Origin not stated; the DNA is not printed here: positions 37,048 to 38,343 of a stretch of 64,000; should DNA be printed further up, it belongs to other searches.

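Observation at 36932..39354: Candidate new cell-wall module: twin-arginine-type amidase_2 hydrolase, orphan MreB/MamK-like actin ATPase, and tatA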

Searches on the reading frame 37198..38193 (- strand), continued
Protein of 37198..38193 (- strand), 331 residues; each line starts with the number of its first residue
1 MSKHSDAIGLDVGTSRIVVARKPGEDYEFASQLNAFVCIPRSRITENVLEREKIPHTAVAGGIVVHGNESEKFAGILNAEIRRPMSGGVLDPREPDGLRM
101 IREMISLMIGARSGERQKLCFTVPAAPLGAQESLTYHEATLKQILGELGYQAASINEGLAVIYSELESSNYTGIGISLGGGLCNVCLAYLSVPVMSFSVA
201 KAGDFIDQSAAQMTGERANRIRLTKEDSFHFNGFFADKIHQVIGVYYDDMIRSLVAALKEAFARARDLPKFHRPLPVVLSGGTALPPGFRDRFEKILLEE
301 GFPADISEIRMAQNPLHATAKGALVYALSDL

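Call 23: search_solved_structures(query=window:37198-38193:-, max_evalue=1, show_alignments=1)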
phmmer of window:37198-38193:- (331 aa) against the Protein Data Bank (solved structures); distinct sequences matched with E-value up to 1: 2.
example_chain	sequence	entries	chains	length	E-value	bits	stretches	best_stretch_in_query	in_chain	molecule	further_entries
6pyo_A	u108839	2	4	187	0.43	12.8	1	206-314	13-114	cDNA FLJ56608, highly similar to Homo sapiens chloride channel, calcium activated, family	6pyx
7e40_B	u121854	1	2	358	0.54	12.5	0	200-275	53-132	SPX domain-containing protein 1,Endolysin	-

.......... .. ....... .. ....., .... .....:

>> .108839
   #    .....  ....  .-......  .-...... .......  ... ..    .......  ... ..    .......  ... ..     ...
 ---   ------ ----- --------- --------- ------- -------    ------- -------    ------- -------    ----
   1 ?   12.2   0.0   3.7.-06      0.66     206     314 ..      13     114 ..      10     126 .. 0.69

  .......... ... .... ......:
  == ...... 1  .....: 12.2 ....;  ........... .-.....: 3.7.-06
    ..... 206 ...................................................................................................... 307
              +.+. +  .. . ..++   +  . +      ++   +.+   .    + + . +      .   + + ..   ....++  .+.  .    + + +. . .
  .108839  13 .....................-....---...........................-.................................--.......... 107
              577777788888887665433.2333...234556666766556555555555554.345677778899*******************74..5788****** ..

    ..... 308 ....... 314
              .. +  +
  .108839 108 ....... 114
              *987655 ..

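Call 25: search_protein_families(library=padloc, proteins=[window:37198-38193:-], max_evalue=0.01)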
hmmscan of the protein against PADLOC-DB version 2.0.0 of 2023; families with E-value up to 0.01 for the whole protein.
window:37198-38193:- (331 aa): 0 families
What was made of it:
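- There are no PADLOC hits (call 25).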

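Call 26: search_protein_families(library=phrogs, proteins=[window:37198-38193:-], max_evalue=0.01)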
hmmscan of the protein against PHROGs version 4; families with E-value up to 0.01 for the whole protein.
window:37198-38193:- (331 aa): 0 families

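Call 28: find_encoding_contigs(protein=P0241, flank=5000, max_places=3)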
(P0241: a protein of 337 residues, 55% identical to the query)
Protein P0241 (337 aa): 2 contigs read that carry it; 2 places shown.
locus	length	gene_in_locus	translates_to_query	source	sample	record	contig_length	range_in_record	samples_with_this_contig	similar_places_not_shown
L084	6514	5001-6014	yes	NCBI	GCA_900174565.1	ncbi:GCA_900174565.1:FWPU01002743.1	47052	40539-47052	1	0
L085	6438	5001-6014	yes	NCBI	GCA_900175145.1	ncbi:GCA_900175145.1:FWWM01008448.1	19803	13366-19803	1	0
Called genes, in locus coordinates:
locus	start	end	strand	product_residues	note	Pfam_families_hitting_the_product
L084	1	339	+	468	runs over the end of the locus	-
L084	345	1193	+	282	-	PF02585:PIG-L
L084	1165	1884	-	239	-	PF01464:SLT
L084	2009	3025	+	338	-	PF16317:Glyco_hydro_99, PF03659:Glyco_hydro_71 (faint), PF14307:Glyco_tran_WbsX (weak)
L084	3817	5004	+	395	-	PF01510:Amidase_2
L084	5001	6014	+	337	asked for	PF25216:Volactin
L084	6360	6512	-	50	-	?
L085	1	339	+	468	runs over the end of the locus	-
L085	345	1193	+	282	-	PF02585:PIG-L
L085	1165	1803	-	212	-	PF01464:SLT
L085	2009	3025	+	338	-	PF16317:Glyco_hydro_99, PF03659:Glyco_hydro_71 (faint), PF14307:Glyco_tran_WbsX (weak)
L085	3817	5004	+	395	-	PF01510:Amidase_2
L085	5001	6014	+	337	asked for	PF25216:Volactin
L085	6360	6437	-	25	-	?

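Call 29: find_encoding_contigs(protein=P0244, flank=5000, max_places=3)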
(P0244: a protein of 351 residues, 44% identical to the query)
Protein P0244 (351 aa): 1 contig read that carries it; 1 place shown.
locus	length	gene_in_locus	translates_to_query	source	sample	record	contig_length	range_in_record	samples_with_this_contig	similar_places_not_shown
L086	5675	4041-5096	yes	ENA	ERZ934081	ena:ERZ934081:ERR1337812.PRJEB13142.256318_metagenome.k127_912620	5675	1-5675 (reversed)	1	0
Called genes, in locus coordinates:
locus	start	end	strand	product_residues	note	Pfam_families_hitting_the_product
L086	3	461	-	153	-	?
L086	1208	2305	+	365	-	PF05036:SPOR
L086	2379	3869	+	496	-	PF01510:Amidase_2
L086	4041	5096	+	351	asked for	PF25216:Volactin, PF06723:MreB_Mbl (faint)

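Call 30: find_encoding_contigs(protein=P0243, flank=5000, max_places=2)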
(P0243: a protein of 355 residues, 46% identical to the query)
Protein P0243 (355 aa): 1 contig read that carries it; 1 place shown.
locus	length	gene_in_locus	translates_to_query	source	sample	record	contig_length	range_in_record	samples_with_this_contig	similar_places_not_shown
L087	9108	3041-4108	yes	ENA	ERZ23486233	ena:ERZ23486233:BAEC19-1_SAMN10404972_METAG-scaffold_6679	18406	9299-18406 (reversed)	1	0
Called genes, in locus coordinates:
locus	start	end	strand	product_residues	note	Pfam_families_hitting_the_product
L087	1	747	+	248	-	?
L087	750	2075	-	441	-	PF26686:DUF8575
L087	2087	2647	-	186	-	PF02830:V4R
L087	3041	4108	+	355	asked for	PF25216:Volactin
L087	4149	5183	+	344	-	PF25216:Volactin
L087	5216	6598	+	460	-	PF01510:Amidase_2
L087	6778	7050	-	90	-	PF01169:GDT1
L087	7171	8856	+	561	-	PF07969:Amidohydro_3, PF01979:Amidohydro_1 (weak)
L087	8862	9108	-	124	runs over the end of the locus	PF00072:Response_reg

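Call 31: find_encoding_contigs(protein=P0246, flank=5000, max_places=2)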
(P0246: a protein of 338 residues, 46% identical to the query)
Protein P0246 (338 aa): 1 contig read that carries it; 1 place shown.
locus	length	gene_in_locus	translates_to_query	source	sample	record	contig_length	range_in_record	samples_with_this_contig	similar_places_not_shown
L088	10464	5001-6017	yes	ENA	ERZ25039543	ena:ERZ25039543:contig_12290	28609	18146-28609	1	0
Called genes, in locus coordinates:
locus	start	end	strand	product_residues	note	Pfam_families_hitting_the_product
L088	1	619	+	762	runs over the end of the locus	PF02092:tRNA_synt_2f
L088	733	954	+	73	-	PF01326:PPDK_N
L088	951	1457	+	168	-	PF01326:PPDK_N (faint)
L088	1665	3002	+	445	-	PF01326:PPDK_N, PF02896:PEP-utilizers_C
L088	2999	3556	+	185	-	PF02896:PEP-utilizers_C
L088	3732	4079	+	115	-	PF02452:PemK_toxin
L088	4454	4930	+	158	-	-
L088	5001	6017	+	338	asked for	PF25216:Volactin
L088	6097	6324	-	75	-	-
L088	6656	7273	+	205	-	-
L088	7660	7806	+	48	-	PF04909:Amidohydro_2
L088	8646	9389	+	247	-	PF11794:HpaB_N, PF03241:HpaB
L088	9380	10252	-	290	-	PF12740:PETase (weak), PF00135:COesterase, PF20434:BD-FAE, PF07859:Abhydrolase_3, PF00326:Peptidase_S9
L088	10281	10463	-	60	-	?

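Call 32: find_encoding_contigs(protein=P0248, flank=5000, max_places=2)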
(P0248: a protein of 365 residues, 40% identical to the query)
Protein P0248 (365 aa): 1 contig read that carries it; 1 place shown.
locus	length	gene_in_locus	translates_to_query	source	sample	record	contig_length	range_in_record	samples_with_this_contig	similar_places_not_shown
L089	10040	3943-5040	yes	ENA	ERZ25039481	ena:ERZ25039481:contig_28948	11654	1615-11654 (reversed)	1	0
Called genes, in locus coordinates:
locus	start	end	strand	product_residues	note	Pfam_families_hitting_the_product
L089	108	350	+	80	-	-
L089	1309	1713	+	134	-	-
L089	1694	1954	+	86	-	PF01610:DDE_Tnp_ISL3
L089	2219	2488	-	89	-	-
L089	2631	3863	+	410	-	PF00072:Response_reg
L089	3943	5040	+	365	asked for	PF25216:Volactin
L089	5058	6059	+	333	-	PF01551:Peptidase_M23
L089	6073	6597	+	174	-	PF04519:Bactofilin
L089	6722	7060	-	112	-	-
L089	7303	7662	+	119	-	-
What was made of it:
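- The independent link to an M23 peptidase in L089 points to wall hydrolysis as the shared theme (call 32).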

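Call 45: predict_structure(alignment_id=A2)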
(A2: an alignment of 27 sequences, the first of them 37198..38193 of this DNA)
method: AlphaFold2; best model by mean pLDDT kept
length: 331 residues; sequences in the alignment: 27
mean_pLDDT: 91.0   pTM: 0.90
mean pLDDT of the five models: 91.0, 90.6, 90.5, 90.4, 90.4
residues with pLDDT >= 90: 237; 70-90: 81; 50-70: 8; < 50: 5
segments of 3 or more residues with pLDDT < 50: 1-4
pLDDT, mean of each block of 10 residues (from residue 1): 68 95 92 92 89 88 91 85 87 90 93 83 86 83 95 96 97 96 96 94 94 92 92 84 96 96 87 94 96 96 94 97 92 48
secondary structure, 60 per line:
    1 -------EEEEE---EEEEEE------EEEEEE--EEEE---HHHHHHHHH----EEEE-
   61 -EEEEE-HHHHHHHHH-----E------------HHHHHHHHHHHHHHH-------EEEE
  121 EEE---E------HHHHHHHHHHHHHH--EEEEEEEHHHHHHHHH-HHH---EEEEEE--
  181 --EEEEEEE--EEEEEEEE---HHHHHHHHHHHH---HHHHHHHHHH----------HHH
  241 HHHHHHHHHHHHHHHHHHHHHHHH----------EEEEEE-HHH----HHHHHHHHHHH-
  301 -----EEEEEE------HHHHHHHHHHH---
elements in order: E8-12 E16-21 E28-33 E36-39 H43-51 E56-59 E62-66 H68-76 H95-109 E117-123 H134-147 E150-156 H157-165 E173-178 E183-189 E192-199 H203-214 H218-227 H238-264 E275-280 H289-299 E306-311 H318-328
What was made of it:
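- The volactin has no amphipathic or membrane-binding extension: the fold spans residues 7-328 of 331 (call 45).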

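Call 49: fold_search(model_id=the predicted structure, library=pdb)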
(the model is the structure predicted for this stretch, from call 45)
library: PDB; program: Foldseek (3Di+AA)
matches with E <= 10: 1190; with E <= 0.001: 675
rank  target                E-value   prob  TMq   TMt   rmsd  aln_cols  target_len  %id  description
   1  5ljv_A                5.9e-15  1.00  0.73  0.74   4.1       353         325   18  MamK double helical filament (released 2016-11-16)
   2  4czl                  5.9e-15  1.00  0.66  0.66   5.0       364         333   20  C. crescentus MreB, monomeric, ADP (released 2014-06-25)
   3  8r2n_A                1.2e-14  1.00  0.72  0.68   4.6       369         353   18  Structure of the BeeR filament (released 2025-03-05)
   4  5ljw_B                2.3e-14  1.00  0.59  0.60   6.4       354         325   18  MamK non-polymerising A278D mutant bound to AMPPNP (released 2016-11-16)
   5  4czm_A                2.5e-14  1.00  0.66  0.65   4.9       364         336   18  C. crescentus MreB, monomeric, AMPPNP (released 2014-08-13)
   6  8aam                  2.7e-14  1.00  0.63  0.65   5.4       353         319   19  Crystal structure of MreB from Geobacillus stearothermophilus ATCC7953 (released 2023-07-12)
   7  4czg                  3.4e-14  1.00  0.64  0.66   6.0       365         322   19  C. crescentus MreB, single filament, ADP, A22 inhibitor (released 2014-06-11)
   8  4czj_A                4.1e-14  1.00  0.66  0.69   4.9       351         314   19  C. crescentus MreB, double filament, AMPPNP (released 2014-06-11)
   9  7zpt                  4.1e-14  1.00  0.63  0.63   5.2       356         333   20  Crystal structure of MreB from Geobacillus stearothermophilus ATCC7953 (released 2023-05-10)
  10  1jce                  4.3e-14  1.00  0.67  0.67   5.4       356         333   20  MREB FROM THERMOTOGA MARITIMA (released 2001-09-19)
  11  9a51_A                4.6e-14  1.00  0.68  0.68   4.8       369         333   16  Integrative model of MBL-YTXH by crosslinking MS and deep learning (released 2024-09-18)
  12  2wus_A                6.1e-14  1.00  0.67  0.66   4.6       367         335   19  Bacterial actin MreB assembles in complex with cell shape protein RodZ (released 2010-06-30)
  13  7zpu                  6.9e-14  1.00  0.63  0.66   5.2       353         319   21  Crystal structure of MreB from Geobacillus stearothermophilus ATCC7953 in complex with ATP (released 2023-05-10)
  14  4czk                  1.2e-13  1.00  0.64  0.66   6.7       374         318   18  C. crescentus MreB, single filament, AMPPNP, MP265 inhibitor (released 2014-06-11)
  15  9a5t_B                1.4e-13  1.00  0.69  0.68   5.6       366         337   20  Integrative model of MBL-MREB by crosslinking MS and deep learning (released 2024-09-18)
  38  7q6i_D                7.5e-12  1.00  0.61  0.57  11.1       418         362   11  Vibrio maritimus FtsA 1-396 ATP and FtsN 1-29, bent tetramers in double filament arrangement (released 2022-09-21)
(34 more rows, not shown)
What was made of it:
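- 37198..38193 (-): Gene for a 331-aa Volactin-family actin-like ATPase. AlphaFold2 pLDDT 91, with best fold matches to MamK, MreB and BeeR filaments (calls 45, 49).
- On Pfam Volactin (PF25216) actin-like ATPases: Foldseek best matches are MamK, MreB and BeeR at TM 0.66-0.73 (calls 45, 49).
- Checked: The ATPase is an actin fold: the AlphaFold2 model has pLDDT 91, and the best PDB matches are MamK, MreB and BeeR (calls 45, 49).
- The ATPase model has pLDDT 91, and its top PDB matches are filament-forming MamK, MreB and BeeR (calls 45, 49).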

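Call 50: list_cluster_members(proteins=[P0241, P0243, P0244, P0246, P0248, P0255, P0261, P0265, P0266, P0270])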
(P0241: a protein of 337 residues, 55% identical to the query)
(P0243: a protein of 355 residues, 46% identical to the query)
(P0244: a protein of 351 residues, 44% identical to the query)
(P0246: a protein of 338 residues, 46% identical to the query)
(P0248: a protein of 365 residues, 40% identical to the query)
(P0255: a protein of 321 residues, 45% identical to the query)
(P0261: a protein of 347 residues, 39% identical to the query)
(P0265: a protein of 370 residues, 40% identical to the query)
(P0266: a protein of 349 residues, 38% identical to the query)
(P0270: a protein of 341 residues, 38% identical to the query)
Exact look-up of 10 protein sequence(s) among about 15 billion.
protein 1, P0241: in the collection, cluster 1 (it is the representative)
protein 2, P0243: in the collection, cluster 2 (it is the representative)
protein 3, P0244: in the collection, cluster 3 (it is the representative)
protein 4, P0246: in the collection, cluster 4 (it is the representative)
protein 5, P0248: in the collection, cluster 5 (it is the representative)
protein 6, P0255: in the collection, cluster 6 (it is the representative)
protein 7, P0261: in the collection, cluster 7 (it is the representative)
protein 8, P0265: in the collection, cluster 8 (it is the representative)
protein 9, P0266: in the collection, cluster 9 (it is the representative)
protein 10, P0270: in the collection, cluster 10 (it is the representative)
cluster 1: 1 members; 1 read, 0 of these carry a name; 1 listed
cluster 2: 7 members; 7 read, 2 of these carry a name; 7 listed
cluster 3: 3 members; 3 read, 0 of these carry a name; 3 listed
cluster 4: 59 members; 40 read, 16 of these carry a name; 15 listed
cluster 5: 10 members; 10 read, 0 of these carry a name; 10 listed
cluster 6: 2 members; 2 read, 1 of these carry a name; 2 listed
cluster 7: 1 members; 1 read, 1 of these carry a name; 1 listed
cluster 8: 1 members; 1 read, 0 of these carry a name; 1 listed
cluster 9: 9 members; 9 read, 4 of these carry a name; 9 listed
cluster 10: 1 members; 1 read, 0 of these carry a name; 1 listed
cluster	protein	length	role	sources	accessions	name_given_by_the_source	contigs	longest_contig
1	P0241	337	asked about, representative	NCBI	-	-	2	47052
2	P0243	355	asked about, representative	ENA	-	-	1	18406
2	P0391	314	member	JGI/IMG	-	hypothetical protein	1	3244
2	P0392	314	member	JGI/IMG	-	hypothetical protein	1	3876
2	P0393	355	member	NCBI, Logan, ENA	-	-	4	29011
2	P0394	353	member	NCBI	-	-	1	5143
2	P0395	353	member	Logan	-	-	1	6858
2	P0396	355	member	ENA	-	-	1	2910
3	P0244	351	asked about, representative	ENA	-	-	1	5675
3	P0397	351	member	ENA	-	-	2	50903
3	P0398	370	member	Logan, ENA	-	-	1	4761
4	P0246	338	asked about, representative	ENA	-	-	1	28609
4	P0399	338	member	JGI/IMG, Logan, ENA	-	hypothetical protein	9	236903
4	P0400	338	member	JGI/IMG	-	hypothetical protein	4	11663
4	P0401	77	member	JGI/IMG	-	hypothetical protein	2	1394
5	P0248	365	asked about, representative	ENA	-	-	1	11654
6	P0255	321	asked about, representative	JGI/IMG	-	hypothetical protein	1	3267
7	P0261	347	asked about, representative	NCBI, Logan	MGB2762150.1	MAG: hypothetical protein WBC21_01260 [Minisyncoccales bacterium]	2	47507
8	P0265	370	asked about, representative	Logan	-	-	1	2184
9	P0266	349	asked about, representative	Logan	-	-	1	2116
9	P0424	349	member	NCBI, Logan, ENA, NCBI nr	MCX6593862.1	MAG: hypothetical protein NTZ56_20295 [Acidobacteria bacterium] | hypothetical protein [Acidobacteriota bacterium]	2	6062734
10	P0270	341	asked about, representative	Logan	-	-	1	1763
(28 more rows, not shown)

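Call 54: find_related_loci(query=A6, collection=metagenome_contigs, flank=5000)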
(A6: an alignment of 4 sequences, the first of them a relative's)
Query A6 (351 aa) in metagenome_contigs; peptide patterns used: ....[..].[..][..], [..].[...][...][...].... (x = any residue, [..] = any of these).
600 stretches matched a pattern (row limit reached: there are more); 419 encode a relative of the query (tblastn E <= 1e-3); the best 80 are kept; 80 distinct loci.
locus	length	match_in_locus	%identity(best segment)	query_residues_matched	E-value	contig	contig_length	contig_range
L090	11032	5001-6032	71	1-351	4e-168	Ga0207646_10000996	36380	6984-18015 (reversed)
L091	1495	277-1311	68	1-351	0e+0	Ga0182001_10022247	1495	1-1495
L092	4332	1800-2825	68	1-351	7e-170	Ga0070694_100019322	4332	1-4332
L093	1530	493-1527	70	1-351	2e-180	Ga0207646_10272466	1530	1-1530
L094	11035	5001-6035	68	1-351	1e-164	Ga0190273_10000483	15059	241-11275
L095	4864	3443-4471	65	1-351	1e-159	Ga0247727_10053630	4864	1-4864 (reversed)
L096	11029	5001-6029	65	1-351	6e-156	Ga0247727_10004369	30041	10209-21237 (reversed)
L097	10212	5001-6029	64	1-351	2e-155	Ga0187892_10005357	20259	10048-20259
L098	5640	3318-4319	66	15-351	3e-156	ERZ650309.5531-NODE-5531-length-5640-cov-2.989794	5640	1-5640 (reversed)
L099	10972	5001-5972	68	25-351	3e-154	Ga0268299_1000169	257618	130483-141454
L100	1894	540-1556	67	12-351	8e-167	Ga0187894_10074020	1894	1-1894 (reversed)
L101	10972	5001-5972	68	25-351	1e-153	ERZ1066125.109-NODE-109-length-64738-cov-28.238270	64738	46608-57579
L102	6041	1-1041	66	2-351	1e-153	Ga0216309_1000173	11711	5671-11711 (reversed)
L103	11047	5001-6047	63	1-351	2e-153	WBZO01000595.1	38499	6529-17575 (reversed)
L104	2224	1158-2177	64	1-351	4e-164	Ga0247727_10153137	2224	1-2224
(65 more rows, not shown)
